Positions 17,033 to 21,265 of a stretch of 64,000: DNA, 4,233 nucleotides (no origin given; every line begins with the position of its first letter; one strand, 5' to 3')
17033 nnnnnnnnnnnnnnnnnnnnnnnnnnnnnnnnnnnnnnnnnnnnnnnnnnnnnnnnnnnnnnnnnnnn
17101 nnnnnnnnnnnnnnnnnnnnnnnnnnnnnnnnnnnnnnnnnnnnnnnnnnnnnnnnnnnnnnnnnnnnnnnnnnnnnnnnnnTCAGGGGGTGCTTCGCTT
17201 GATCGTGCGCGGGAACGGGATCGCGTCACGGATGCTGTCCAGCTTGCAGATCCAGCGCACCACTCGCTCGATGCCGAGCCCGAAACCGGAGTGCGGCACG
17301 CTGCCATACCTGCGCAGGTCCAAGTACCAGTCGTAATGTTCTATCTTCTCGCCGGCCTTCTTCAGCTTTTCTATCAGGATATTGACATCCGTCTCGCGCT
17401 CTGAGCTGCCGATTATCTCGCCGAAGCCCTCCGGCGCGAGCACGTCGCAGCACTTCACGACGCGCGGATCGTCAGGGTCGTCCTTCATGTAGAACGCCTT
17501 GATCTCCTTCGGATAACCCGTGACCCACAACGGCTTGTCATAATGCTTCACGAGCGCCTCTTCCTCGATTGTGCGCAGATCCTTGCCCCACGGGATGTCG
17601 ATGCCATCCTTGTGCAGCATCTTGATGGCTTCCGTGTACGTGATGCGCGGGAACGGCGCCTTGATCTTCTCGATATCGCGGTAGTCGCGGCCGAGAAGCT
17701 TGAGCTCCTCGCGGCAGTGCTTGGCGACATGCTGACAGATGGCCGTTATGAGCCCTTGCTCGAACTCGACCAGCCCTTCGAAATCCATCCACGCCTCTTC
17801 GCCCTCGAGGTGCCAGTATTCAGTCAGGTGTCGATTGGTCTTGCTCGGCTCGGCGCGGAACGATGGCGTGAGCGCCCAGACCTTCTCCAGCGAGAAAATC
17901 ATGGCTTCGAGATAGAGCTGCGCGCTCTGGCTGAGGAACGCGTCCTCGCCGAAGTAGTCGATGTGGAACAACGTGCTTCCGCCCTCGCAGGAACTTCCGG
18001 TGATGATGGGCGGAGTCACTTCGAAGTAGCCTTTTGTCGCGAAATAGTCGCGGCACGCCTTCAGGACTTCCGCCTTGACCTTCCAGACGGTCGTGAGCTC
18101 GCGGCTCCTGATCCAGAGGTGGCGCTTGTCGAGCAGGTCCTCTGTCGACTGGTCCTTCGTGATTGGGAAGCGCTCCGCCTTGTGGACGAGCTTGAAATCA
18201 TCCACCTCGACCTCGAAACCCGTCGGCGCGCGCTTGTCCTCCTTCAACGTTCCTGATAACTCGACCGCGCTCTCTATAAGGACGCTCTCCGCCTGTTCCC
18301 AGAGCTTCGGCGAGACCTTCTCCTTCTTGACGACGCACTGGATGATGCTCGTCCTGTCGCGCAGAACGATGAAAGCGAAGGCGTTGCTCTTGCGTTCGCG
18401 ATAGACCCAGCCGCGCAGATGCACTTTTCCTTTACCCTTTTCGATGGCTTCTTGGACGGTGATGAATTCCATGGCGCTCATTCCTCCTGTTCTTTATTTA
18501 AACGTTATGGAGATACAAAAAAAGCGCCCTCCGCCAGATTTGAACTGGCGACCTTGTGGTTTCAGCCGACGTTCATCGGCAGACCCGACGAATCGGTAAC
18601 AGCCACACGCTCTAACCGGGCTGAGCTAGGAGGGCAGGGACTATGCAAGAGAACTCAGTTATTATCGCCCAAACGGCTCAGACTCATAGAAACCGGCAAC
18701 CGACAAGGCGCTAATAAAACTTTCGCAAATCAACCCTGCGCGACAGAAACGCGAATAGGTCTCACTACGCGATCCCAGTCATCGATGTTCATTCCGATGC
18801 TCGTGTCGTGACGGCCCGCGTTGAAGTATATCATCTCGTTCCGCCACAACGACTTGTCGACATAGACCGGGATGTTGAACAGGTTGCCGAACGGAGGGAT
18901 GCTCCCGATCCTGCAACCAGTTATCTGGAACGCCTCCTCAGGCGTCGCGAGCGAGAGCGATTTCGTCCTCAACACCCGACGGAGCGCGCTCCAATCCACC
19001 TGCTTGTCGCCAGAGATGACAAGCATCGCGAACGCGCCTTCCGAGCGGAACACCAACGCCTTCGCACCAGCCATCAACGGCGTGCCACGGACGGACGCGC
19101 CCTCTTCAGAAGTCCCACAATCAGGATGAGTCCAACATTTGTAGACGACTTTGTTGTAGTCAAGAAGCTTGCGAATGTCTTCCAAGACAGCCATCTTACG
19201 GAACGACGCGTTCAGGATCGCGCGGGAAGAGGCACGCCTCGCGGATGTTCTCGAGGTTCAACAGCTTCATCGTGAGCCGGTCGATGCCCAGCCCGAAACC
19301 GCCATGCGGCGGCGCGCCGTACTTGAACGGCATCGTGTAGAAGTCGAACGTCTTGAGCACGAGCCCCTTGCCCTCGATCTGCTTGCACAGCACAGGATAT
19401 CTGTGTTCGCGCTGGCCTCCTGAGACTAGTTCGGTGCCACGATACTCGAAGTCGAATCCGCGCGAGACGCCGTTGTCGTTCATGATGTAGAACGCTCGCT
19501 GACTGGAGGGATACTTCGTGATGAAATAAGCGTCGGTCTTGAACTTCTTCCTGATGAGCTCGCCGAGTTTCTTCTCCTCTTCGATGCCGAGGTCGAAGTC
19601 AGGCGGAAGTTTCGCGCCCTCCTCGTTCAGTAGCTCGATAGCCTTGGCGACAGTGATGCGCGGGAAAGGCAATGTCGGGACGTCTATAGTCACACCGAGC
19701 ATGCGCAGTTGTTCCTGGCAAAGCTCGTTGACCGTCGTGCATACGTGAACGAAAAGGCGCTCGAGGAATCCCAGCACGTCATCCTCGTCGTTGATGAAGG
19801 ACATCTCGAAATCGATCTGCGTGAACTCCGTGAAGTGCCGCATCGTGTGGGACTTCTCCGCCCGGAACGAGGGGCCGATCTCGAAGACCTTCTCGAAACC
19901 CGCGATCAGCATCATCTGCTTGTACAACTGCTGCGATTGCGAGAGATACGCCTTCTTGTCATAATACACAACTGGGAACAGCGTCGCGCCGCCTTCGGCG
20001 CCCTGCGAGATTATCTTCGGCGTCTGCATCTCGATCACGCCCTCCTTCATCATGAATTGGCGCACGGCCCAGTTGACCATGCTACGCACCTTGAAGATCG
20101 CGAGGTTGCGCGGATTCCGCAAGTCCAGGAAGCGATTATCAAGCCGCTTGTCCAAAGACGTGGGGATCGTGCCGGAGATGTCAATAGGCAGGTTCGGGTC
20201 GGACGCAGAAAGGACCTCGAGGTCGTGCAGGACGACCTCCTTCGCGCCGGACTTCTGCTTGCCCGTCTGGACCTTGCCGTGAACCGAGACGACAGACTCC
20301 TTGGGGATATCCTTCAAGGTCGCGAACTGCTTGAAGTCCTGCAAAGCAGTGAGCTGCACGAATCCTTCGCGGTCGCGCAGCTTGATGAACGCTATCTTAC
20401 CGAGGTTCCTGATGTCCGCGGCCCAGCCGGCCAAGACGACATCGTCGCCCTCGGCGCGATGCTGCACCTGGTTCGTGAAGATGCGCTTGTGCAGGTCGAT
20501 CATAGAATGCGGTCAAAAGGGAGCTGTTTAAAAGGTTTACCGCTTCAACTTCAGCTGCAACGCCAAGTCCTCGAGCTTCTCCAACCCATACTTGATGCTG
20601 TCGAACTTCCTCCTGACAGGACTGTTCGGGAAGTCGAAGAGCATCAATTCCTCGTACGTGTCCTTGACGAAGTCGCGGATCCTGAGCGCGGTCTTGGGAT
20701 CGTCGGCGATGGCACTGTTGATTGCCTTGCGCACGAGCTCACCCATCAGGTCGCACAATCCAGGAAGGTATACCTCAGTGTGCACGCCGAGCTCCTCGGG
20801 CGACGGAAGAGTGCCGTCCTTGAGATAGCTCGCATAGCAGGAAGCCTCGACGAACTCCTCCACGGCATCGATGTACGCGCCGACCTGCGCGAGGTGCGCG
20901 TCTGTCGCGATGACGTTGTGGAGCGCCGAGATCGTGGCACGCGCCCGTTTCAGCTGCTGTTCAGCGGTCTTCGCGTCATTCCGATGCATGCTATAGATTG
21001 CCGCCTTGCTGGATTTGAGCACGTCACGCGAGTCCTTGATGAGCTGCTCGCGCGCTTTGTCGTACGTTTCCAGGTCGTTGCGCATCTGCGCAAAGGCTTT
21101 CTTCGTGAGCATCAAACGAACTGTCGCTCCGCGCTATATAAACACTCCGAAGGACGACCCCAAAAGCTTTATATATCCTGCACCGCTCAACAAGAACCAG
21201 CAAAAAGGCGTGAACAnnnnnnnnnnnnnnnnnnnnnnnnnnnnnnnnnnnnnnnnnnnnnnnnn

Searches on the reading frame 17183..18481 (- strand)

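Call 15: search_protein_families(library=pfam, proteins=[window:17183-18481:-], max_evalue=0.001)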
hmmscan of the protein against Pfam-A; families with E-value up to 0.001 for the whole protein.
window:17183-18481:- (432 aa): 2 families
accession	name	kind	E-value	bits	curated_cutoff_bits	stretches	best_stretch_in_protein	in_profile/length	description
PF00152.25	tRNA-synt_2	-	8.5e-74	248.8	25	1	116-426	5-307/308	tRNA synthetases class II (D, K and N)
PF01336.31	tRNA_anti-codon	-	1.4e-13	51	27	1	20-98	1-74/75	OB-fold nucleic acid binding domain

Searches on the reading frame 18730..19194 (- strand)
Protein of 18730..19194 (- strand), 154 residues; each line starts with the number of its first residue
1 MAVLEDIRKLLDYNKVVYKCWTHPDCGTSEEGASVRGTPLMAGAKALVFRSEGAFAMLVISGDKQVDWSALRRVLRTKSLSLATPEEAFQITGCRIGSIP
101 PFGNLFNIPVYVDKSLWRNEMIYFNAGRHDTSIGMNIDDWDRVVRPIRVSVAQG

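Call 15: search_protein_families(library=pfam, proteins=[window:18730-19194:-], max_evalue=0.001)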
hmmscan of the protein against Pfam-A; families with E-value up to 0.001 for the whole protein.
window:18730-19194:- (154 aa): 1 family
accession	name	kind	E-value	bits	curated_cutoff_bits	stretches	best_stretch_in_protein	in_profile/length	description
PF04073.20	tRNA_edit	-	1.5e-30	106.2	25.5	1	23-142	1-122/123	Aminoacyl-tRNA editing domain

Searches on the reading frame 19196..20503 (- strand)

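Call 15: search_protein_families(library=pfam, proteins=[window:19196-20503:-], max_evalue=0.001)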
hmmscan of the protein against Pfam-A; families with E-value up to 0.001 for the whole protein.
window:19196-20503:- (435 aa): 3 families
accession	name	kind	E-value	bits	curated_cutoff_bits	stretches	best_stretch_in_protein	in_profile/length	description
PF00152.25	tRNA-synt_2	-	2.1e-84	283.7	25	1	118-429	3-307/308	tRNA synthetases class II (D, K and N)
PF01336.31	tRNA_anti-codon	-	5.5e-13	49.1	27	1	22-98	1-75/75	OB-fold nucleic acid binding domain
PF01409.25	tRNA-synt_2d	-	0.00063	19.7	19.8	0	402-422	214-234/246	tRNA synthetases class II core domain (F)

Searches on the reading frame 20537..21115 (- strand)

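Call 15: search_protein_families(library=pfam, proteins=[window:20537-21115:-], max_evalue=0.001)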
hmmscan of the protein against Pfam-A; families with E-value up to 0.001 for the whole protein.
window:20537-21115:- (192 aa): 1 family
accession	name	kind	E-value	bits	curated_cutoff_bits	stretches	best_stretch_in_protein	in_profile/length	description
PF01997.21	Translin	-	3.5e-27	96.2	25.9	1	21-191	2-204/205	Translin family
